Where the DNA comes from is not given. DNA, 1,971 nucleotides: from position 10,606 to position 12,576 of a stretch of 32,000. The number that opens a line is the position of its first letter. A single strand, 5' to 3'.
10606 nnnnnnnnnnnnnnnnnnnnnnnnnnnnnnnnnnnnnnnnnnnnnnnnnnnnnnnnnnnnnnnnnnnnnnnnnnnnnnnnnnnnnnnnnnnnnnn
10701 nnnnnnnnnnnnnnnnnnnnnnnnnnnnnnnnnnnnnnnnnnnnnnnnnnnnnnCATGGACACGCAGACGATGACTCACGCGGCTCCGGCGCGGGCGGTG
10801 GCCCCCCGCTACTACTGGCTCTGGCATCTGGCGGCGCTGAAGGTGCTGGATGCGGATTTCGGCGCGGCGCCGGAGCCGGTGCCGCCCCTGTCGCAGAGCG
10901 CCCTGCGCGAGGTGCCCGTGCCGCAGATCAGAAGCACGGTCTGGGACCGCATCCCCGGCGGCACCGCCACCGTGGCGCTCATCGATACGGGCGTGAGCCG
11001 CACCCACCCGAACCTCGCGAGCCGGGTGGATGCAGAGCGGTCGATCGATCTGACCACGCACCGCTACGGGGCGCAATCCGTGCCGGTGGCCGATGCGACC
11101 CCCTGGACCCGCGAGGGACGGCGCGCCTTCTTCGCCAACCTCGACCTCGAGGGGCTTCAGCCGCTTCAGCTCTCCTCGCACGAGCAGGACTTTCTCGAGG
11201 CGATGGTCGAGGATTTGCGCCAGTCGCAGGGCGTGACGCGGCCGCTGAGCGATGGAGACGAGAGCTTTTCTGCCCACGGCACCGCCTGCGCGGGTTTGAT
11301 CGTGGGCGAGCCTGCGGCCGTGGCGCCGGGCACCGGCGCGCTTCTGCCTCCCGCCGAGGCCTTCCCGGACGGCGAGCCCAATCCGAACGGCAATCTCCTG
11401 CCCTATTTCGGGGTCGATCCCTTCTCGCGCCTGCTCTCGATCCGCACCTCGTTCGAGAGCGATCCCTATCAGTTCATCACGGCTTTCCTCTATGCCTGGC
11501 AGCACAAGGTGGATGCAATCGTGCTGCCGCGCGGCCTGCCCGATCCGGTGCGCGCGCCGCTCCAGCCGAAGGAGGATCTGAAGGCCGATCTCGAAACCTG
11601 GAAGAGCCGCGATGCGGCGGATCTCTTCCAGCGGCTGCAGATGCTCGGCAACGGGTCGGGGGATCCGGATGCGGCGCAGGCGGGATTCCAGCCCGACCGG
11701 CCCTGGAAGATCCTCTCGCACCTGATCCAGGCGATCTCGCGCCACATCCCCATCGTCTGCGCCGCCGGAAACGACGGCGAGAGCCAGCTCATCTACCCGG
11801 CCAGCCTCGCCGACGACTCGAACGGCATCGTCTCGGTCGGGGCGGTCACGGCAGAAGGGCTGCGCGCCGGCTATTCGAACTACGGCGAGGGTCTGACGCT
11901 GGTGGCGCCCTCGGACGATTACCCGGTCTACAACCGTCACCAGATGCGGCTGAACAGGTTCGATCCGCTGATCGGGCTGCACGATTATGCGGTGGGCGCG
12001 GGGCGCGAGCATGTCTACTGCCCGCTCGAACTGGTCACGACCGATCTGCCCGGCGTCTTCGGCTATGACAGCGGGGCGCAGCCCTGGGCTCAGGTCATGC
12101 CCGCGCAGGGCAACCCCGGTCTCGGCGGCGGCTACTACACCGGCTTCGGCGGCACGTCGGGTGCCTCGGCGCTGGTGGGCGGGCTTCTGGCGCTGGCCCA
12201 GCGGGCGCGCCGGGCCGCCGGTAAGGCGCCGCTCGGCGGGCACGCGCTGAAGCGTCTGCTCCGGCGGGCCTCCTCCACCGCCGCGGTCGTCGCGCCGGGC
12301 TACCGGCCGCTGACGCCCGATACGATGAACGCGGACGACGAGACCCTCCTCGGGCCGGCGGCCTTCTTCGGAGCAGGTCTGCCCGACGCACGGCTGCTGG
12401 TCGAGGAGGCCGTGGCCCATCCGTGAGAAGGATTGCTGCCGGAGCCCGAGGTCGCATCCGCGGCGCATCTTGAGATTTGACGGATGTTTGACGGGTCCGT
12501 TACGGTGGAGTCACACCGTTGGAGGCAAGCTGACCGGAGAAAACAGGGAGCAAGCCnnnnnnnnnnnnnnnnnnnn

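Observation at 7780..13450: Uncharacterised four-gene cassette: wHTH/BTAD-TPR regulator, soluble PAP2-fold protein, cytoplasmic S8 subtilase, 4x L7/L12-CTD-like repeat protein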

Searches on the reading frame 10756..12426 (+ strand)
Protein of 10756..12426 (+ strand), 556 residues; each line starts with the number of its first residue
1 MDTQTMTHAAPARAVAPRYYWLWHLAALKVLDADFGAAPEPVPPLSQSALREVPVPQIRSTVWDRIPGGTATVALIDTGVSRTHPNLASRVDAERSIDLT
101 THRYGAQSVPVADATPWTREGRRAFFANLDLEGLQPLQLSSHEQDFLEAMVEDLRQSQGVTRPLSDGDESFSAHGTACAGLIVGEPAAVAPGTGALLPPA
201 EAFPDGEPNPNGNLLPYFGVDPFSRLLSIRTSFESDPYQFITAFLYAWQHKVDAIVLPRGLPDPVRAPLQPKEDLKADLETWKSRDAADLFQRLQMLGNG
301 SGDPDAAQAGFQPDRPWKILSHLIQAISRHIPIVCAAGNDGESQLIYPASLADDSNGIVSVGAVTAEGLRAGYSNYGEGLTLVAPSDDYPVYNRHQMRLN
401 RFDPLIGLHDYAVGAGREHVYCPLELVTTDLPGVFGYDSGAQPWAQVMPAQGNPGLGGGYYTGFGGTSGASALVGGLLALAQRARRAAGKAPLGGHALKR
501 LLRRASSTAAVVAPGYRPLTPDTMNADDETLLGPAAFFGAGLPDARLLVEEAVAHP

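Call 4: search_protein_families(library=pfam, proteins=[window:10756-12426:+], max_evalue=1)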
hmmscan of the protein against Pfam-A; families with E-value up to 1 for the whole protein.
window:10756-12426:+ (556 aa): 1 family
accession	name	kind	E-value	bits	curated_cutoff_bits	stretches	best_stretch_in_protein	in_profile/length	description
PF00082.27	Peptidase_S8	-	6.4e-21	75.3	21.8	1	70-514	3-274/288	Subtilase family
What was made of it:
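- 10756..12426 (+): G3: cytoplasmic S8 subtilase without a propeptide. It has about 170 aa of insertions between the catalytic Asp and Ser. Pfam S8 E 6.4e-21 (call 4).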

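Call 5: search_protein_families(library=ncbifam, proteins=[window:10756-12426:+], max_evalue=1)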
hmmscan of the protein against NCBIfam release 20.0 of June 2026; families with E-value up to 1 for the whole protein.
window:10756-12426:+ (556 aa): 3 families
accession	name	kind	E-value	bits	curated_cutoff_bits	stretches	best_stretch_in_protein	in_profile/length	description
TIGR03921.1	T7SS_mycosin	equivalog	2.3e-16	59.9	278.75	3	325-388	144-206/353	type VII secretion-associated serine protease mycosin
NF033595.1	denti_PrtP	equivalog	2.4e-06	26.4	300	1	323-388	359-420/606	dentilisin complex serine proteinase subunit PrtP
TIGR03895.1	protease_PatA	subfamily_domain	4.5e-05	22.4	421.05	1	326-378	85-133/606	PatA/PatG family cyanobactin maturation protease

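Call 6: search_protein_families(library=padloc, proteins=[window:10756-12426:+], max_evalue=1)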
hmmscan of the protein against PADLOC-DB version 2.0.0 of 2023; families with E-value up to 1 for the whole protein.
window:10756-12426:+ (556 aa): 0 families

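Call 22: find_homologous_proteins(query=window:10756-12426:+)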
Query window:10756-12426:+ (556 aa): 253 proteins with E <= 0.001 among 8000 candidates; the best 120 are listed.
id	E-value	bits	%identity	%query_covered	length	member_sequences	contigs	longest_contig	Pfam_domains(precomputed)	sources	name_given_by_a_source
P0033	0.0e+0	1219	96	100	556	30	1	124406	PF00082.28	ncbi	-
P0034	0.0e+0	1049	83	100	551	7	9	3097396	PF00082.28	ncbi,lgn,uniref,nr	ncbi:S8 family serine peptidase [Cereibacter azotoformans]|uniref:Subtilase family protein n=1 Tax=C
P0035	0.0e+0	1046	83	100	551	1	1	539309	PF00082.28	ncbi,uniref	ncbi:S8 family serine peptidase [Rhodobacter sp. NSM]|uniref:S8 family serine peptidase n=1 Tax=Rhod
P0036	0.0e+0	1014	81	99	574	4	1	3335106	PF00082.28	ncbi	-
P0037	2.7e-279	946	76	96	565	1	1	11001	PF00082.28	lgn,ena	-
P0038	5.4e-259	879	71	99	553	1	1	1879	PF00082.28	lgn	-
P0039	3.9e-254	863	72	97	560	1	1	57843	PF00082.28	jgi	jgi:hypothetical protein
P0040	1.0e-253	861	71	97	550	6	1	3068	PF00082.28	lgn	-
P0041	2.4e-238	811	67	97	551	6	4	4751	PF00082.28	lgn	-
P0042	5.2e-236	803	70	95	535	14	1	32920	PF00082.28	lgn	-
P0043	2.6e-235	801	67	96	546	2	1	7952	PF00082.28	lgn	-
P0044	1.1e-234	798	68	96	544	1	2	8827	PF00082.28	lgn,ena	-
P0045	1.3e-234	798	68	95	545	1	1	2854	PF00082.28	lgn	-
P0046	2.4e-234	797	67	96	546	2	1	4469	PF00082.28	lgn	-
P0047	2.6e-233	794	68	95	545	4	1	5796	PF00082.28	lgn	-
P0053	1.8e-228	778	66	96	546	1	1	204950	PF00082.28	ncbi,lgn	-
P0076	2.9e-188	645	57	95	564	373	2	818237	PF00082.28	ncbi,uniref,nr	ncbi:S8 family serine peptidase [Rhizobium leguminosarum]|uniref:S8 family serine peptidase n=1 Tax=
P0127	1.6e-157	544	53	95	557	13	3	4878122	PF00082.28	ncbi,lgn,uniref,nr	ncbi:S8 family serine peptidase [Aminobacter aganoensis]|uniref:Subtilisin family serine protease n=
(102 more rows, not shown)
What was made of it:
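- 10756..12426 (+): More than 250 full-length homologues were found (call 22).
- Closest known: Intracellular subtilisins. Different: It forms its own family of more than 250 members with >=50% identity across Alphaproteobacteria (call 22).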

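Call 24: find_encoding_contigs(protein=P0053, flank=10000, max_places=2)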
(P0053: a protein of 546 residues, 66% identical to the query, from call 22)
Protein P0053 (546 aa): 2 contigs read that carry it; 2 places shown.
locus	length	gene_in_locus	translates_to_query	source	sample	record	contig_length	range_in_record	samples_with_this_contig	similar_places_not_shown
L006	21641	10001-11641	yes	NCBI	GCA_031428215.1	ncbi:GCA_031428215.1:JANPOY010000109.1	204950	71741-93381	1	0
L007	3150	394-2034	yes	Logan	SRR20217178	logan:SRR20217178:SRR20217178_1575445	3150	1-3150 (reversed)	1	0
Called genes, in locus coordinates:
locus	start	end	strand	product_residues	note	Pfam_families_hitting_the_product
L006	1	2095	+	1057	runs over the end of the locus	PF22783:BapA_N, PF13750:Big_3_3 (faint), PF17936:Big_6 (weak), PF19077:Big_13 (weak), PF17936:Big_6 (weak), PF19077:Big_13, PF17936:Big_6 (weak), PF19077:Big_13 (weak)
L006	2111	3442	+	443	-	-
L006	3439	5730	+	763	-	PF00664:ABC_membrane, PF00005:ABC_tran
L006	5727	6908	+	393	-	PF25919:BSH_CusB (faint), PF25917:BSH_RND (weak), PF25994:HH_AprE, PF26002:Beta-barrel_AprE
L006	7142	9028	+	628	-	PF14559:TPR_19 (faint)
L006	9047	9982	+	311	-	-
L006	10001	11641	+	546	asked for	PF00082:Peptidase_S8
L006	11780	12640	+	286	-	-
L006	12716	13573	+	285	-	PF13677:MotB_plug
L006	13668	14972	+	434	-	PF00460:Flg_bb_rod (weak), PF06429:Flg_bbr_C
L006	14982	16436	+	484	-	PF00460:Flg_bb_rod (weak), PF22638:FlgK_D1, PF06429:Flg_bbr_C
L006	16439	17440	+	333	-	PF00700:Flagellin_C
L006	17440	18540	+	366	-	PF02119:FlgI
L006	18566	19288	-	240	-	PF00813:FliP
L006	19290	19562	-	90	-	PF01052:FliMN_C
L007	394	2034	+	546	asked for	PF00082:Peptidase_S8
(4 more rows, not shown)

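Call 25: find_encoding_contigs(protein=P0076, flank=10000, max_places=3)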
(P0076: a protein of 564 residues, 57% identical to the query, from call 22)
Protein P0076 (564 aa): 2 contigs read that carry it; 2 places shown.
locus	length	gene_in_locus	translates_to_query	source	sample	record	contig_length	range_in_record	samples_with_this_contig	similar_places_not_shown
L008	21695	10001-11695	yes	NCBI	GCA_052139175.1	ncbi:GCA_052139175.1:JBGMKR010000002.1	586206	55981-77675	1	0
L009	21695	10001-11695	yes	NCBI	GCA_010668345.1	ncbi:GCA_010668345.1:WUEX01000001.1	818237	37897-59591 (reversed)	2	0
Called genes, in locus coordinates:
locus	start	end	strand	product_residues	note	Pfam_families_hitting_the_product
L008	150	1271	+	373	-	PF01546:Peptidase_M20, PF07687:M20_dimer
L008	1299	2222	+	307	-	PF02826:2-Hacid_dh_C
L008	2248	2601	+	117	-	PF05899:Cupin_3, PF07883:Cupin_2 (weak)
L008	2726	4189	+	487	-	PF00171:Aldedh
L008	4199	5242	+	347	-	PF00180:Iso_dh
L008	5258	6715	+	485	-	PF00171:Aldedh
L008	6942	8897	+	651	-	PF13431:TPR_17 (faint)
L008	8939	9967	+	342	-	-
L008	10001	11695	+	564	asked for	PF00082:Peptidase_S8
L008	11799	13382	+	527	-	-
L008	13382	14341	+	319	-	PF00899:ThiF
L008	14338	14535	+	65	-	-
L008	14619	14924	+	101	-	PF06169:DUF982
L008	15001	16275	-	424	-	PF01266:DAO, PF01494:FAD_binding_3 (weak), PF01946:Thi4 (weak), PF03486:HI0933_like (faint), PF07992:Pyr_redox_2, PF01593:Amino_oxidase (faint), PF13450:NAD_binding_8 (weak), PF13738:Pyr_redox_3 (faint)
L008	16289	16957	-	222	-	PF00702:Hydrolase, PF13419:HAD_2 (weak)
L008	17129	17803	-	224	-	PF00596:Aldolase_II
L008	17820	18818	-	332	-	PF00356:LacI, PF00532:Peripla_BP_1, PF13407:Peripla_BP_4, PF13377:Peripla_BP_3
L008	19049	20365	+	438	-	PF07690:MFS_1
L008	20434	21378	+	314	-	PF02826:2-Hacid_dh_C (weak), PF02737:3HCDH_N (faint), PF03446:NAD_binding_2, PF14833:NAD_binding_11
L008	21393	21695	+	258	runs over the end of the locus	PF01261:AP_endonuc_2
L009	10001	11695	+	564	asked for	PF00082:Peptidase_S8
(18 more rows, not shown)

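Call 26: find_encoding_contigs(protein=P0127, flank=10000, max_places=2)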
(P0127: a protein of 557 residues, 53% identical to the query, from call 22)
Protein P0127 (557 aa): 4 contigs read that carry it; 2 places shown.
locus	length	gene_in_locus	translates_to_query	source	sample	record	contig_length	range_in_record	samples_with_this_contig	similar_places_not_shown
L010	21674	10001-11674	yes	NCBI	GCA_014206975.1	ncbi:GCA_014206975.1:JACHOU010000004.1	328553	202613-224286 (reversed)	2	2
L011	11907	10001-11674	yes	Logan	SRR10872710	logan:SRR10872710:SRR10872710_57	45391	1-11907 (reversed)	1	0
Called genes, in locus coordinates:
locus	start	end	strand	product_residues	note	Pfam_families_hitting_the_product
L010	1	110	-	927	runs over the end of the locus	PF00133:tRNA-synt_1, PF09334:tRNA-synt_1g (weak), PF13603:tRNA-synt_1_2 (weak), PF09334:tRNA-synt_1g, PF08264:Anticodon_1, PF10458:Val_tRNA-synt_C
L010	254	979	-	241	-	PF10691:DUF2497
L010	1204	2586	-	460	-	PF02321:OEP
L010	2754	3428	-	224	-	PF01135:PCMT, PF00398:RrnaAD (weak), PF13649:Methyltransf_25 (weak)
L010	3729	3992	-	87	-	PF09656:PGPGW (faint)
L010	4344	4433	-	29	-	-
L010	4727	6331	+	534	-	PF07687:M20_dimer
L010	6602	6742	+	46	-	-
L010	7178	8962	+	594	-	PF13428:TPR_14 (faint), PF14559:TPR_19 (faint)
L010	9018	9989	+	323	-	-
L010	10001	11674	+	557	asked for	PF00082:Peptidase_S8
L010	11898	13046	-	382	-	PF00155:Aminotran_1_2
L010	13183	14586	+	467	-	PF01435:Peptidase_M48, PF13432:TPR_16 (weak)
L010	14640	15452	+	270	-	PF18312:ScsC_N, PF13462:Thioredoxin_4, PF13098:Thioredoxin_2 (weak), PF01323:DSBA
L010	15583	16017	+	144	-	PF01220:DHquinase_II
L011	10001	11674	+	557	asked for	PF00082:Peptidase_S8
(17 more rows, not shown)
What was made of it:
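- The trio occurs in unrelated genomic contexts (calls 25, 26).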

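Call 31: find_related_loci(query=A1, collection=genome_contigs, flank=10000)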
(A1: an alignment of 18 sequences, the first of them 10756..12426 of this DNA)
Query A1 (556 aa) in genome_contigs; peptide patterns used: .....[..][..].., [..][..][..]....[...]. (x = any residue, [..] = any of these).
147 stretches matched a pattern; 98 encode a relative of the query (tblastn E <= 1e-3); the best 80 are kept; 80 distinct loci.
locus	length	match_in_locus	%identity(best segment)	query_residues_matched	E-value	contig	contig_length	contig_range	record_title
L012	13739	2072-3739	97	1-556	0e+0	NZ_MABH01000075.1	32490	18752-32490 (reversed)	Cereibacter johrii strain JA192 Masurca_291_len_New_1:32490, whole genome shotgun sequence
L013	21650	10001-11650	83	1-555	0e+0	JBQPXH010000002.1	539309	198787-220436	Rhodobacter sp. NSM assembly_contig_2, whole genome shotgun sequence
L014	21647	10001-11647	83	1-554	0e+0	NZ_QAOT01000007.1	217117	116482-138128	Cereibacter azotoformans strain KA25 Ga0191649_107, whole genome shotgun sequence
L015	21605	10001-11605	65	17-553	0e+0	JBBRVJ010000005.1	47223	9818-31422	MAG: Rhodobacterales bacterium isolate La3_metabat2.138 La3_metabat2.138_K_431159_L_47223_cov_38.5344, whole genome shot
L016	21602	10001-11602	66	12-545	0e+0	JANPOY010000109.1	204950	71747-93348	MAG: Paracoccaceae bacterium isolate VAR_83_metabat_517 VAR_83_k141_5324201, whole genome shotgun sequence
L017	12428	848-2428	63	17-544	0e+0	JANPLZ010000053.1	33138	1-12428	MAG: Cypionkella sp. isolate VAR_48_metabat_365 VAR_48_k141_2930565, whole genome shotgun sequence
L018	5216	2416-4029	63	11-554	0e+0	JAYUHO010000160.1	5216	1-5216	MAG: Cypionkella sp. isolate GFS_8474 GFS_8474_159, whole genome shotgun sequence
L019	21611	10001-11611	63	17-550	0e+0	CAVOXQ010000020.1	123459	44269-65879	MAG: uncultured Alphaproteobacteria bacterium isolate MFD09779.bin.3.464 genome assembly, contig: contig_98699, whole ge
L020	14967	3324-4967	58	13-556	0e+0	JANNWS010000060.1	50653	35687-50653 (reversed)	MAG: Rhodobacterales bacterium isolate VAR_34_metabat_325 VAR_34_k141_2949316, whole genome shotgun sequence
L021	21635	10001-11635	58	13-544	0e+0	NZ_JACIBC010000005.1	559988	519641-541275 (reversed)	Rhizobium sp. BK602 Ga0365313_05, whole genome shotgun sequence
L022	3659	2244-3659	64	17-486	0e+0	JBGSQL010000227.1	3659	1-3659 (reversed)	MAG: Rhodobacter sp. isolate JTS-AC33 k141_2850267, whole genome shotgun sequence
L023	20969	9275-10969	58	6-553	0e+0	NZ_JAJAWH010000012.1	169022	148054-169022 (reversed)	Neorhizobium xiangyangii strain T786 Scaffolds_12_169022, whole genome shotgun sequence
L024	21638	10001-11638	57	19-549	0e+0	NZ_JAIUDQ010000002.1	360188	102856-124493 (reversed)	Phyllobacterium lublinensis strain 2063 2, whole genome shotgun sequence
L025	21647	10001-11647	55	6-538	0e+0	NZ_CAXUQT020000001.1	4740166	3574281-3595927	Phyllobacterium sp. LjRoot231 LJR231c1, whole genome shotgun sequence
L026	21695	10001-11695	55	1-550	0e+0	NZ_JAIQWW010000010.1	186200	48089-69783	Phyllobacterium chamaecytisi strain KW56 10, whole genome shotgun sequence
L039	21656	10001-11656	53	3-544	2e-177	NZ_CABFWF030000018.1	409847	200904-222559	Pseudorhizobium endolithicum strain JC140, whole genome shotgun sequence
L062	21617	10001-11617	54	19-552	2e-167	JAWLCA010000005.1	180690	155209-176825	MAG: Paracoccaceae bacterium isolate 15dZY3.bin.24 NODE_169_length_180690_cov_23.878715, whole genome shotgun sequence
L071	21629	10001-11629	54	19-553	2e-146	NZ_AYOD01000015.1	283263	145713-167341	Aliihoeflea sp. 2WW contig_15, whole genome shotgun sequence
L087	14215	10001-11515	43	18-551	4e-122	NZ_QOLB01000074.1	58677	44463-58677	Candidatus Halocynthiibacter alkanivorans strain Bin25_node5 NODE_270_length_58677_cov_6.82128_ID_806887, whole genome s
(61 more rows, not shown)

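Call 37: search_protein_families(library=pfam, proteins=[L008:11799-13382:+, L008:13382-14341:+, L008:14338-14535:+, L021:11733-13250:+, L087:11829-13358:+, L062:11826-13865:+, L071:12313-13554:+], max_evalue=0.1)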
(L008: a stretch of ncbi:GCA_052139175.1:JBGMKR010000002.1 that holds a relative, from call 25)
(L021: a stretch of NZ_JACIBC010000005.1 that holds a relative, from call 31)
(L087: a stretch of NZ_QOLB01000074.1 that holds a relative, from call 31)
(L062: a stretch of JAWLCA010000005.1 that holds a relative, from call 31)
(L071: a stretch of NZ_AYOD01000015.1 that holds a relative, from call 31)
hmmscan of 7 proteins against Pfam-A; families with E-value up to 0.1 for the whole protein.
L008:11799-13382:+ (527 aa): 0 families

L008:13382-14341:+ (319 aa): 5 families
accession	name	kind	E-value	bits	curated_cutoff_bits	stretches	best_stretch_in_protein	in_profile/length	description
PF00899.27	ThiF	-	1.4e-18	67.4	28.1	1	101-316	23-237/238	ThiF family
PF08659.16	KR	-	0.026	14.9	22.6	1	103-130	5-33/180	KR domain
PF02254.24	TrkA_N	-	0.031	15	23.8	1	101-132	1-31/116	TrkA-N domain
PF02558.23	ApbA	-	0.037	14.1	22.2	1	102-132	2-31/150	Ketopantoate reductase PanE/ApbA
PF22113.1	Mtrc-MtrF_II-IV_dom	-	0.084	12.8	30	0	201-291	46-131/176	Outer membrane cytochrome MtrC/MtrF-like, domains II/IV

L008:14338-14535:+ (65 aa): 0 families

L021:11733-13250:+ (505 aa): 2 families
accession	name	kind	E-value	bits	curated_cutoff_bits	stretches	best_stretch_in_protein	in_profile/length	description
PF04055.27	Radical_SAM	-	3.1e-15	57.2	29.5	1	149-290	2-139/166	Radical SAM superfamily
PF13353.11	Fer4_12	-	8.5e-07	29.8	22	1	152-226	13-88/137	4Fe-4S single cluster domain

L087:11829-13358:+ (509 aa): 2 families
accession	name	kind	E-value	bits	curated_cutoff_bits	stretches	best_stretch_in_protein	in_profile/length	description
PF00082.27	Peptidase_S8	-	6e-59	200.2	21.8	1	253-500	1-288/288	Subtilase family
PF05922.21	Inhibitor_I9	-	0.014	16.5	21.2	0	58-87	48-77/82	Peptidase inhibitor I9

L062:11826-13865:+ (679 aa): 4 families
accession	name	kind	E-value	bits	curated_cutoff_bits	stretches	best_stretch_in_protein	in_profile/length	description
PF02518.31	HATPase_c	-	2.6e-27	95.9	26.4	1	553-667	1-110/111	Histidine kinase-, DNA gyrase B-, and HSP90-like ATPase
PF00512.31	HisKA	-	1.6e-18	67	26.9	1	441-506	1-66/66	His Kinase A (phospho-acceptor) domain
PF05228.19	CHASE4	-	6.2e-05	23.6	26.2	1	201-317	2-102/140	CHASE4 domain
PF13581.12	HATPase_c_2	-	0.00064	20.2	27.4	1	561-643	39-111/127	Histidine kinase-like ATPase domain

L071:12313-13554:+ (413 aa): 3 families
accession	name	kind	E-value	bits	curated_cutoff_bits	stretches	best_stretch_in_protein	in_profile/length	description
PF13379.11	NMT1_2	-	5.6e-70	236.5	24.7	1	9-265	8-251/252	NMT1-like family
PF09084.16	NMT1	-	0.0017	18.8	20.5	0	153-253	108-210/216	NMT1/THI5 like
PF18124.7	Kindlin_2_N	-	0.076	13.7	23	0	281-327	25-65/89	Kindlin-2 N-terminal domain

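Call 45: search_protein_families(library=pfam, proteins=[L026:12495-13250:+, L026:11929-12444:+], max_evalue=0.01)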
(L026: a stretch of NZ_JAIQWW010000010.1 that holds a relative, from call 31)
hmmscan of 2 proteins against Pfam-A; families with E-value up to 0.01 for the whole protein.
L026:12495-13250:+ (251 aa): 1 family
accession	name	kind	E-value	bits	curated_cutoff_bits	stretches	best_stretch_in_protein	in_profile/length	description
PF00196.25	GerE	-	2.8e-18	65.7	23.5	1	188-240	2-54/57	Bacterial regulatory proteins, luxR family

L026:11929-12444:+ (171 aa): 0 families
